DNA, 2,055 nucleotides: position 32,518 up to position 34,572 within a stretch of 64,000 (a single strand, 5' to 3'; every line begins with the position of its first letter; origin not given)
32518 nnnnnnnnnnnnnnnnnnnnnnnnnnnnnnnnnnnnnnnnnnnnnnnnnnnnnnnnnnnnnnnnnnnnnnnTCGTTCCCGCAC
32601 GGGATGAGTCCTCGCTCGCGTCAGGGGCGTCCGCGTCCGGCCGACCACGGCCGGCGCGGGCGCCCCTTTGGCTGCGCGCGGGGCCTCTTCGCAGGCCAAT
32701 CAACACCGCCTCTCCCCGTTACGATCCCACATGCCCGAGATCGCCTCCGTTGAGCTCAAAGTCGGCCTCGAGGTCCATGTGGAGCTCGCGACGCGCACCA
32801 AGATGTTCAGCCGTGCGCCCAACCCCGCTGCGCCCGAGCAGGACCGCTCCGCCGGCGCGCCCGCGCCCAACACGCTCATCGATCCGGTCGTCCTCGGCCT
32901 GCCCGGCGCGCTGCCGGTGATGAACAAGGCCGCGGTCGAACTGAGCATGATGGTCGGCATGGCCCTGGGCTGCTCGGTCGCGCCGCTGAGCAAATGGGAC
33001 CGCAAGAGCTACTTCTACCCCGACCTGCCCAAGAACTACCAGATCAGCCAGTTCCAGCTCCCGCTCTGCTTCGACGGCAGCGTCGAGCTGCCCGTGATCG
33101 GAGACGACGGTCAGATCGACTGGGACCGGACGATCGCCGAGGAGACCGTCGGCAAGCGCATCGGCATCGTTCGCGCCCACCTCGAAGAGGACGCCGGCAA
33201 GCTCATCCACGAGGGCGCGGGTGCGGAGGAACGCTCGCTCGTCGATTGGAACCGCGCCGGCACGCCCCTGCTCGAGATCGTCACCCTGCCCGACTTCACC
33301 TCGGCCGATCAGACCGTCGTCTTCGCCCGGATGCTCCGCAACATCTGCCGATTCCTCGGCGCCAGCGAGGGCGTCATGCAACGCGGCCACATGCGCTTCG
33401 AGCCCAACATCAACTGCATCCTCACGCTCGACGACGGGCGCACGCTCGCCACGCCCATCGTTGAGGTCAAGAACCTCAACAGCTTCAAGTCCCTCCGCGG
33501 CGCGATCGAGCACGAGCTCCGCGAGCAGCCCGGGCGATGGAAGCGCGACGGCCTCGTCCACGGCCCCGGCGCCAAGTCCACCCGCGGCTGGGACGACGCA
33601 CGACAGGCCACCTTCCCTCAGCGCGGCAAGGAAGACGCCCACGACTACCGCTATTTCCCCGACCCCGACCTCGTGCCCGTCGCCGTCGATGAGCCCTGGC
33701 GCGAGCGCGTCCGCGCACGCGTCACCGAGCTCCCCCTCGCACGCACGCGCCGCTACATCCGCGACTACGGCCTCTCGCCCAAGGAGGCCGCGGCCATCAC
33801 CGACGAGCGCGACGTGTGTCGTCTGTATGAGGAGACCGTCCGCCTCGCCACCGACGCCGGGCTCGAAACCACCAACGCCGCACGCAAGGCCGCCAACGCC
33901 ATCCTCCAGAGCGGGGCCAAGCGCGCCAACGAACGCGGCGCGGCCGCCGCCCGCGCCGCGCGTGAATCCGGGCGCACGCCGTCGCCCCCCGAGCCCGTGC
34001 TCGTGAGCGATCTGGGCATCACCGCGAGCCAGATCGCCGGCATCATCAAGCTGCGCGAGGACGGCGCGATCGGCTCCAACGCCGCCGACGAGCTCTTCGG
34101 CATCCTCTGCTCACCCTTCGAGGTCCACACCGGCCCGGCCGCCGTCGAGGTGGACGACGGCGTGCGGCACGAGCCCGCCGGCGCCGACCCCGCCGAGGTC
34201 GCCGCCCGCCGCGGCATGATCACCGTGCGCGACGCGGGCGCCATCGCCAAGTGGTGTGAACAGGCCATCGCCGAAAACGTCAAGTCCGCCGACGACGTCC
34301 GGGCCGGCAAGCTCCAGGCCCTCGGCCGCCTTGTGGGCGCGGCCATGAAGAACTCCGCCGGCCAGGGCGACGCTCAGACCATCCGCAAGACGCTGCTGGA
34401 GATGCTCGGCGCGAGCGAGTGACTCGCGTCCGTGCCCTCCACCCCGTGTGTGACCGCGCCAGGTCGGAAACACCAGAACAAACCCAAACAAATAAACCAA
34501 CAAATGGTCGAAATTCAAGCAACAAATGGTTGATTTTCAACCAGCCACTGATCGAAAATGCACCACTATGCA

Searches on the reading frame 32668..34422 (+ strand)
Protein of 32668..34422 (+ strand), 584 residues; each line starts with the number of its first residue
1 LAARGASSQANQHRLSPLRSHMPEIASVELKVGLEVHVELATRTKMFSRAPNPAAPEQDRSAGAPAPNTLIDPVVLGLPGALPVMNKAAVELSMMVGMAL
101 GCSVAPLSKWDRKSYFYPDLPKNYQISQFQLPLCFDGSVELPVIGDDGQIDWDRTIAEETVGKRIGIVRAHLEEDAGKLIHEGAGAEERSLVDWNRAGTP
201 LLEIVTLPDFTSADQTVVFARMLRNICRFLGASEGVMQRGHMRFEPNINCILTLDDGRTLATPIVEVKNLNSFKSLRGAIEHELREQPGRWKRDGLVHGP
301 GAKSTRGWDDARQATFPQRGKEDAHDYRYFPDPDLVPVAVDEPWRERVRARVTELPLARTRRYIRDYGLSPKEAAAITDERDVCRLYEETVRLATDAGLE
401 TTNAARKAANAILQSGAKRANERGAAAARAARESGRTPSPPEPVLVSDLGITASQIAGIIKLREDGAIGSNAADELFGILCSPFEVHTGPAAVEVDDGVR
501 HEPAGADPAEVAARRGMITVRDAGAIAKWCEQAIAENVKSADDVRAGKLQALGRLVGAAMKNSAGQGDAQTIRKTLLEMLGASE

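Call 63: search_protein_families(library=pfam, proteins=[window:32668-34422:+], max_evalue=0.0001)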
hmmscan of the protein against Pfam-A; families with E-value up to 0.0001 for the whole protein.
window:32668-34422:+ (584 aa): 2 families
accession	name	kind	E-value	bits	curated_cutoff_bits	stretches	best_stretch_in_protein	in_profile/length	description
PF02934.20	GatB_N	-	1.7e-91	306.7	23.4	1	31-344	2-275/277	GatB/GatE catalytic domain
PF02637.23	GatB_Yqey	-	7e-20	71.8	27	1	405-580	13-148/148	GatB domain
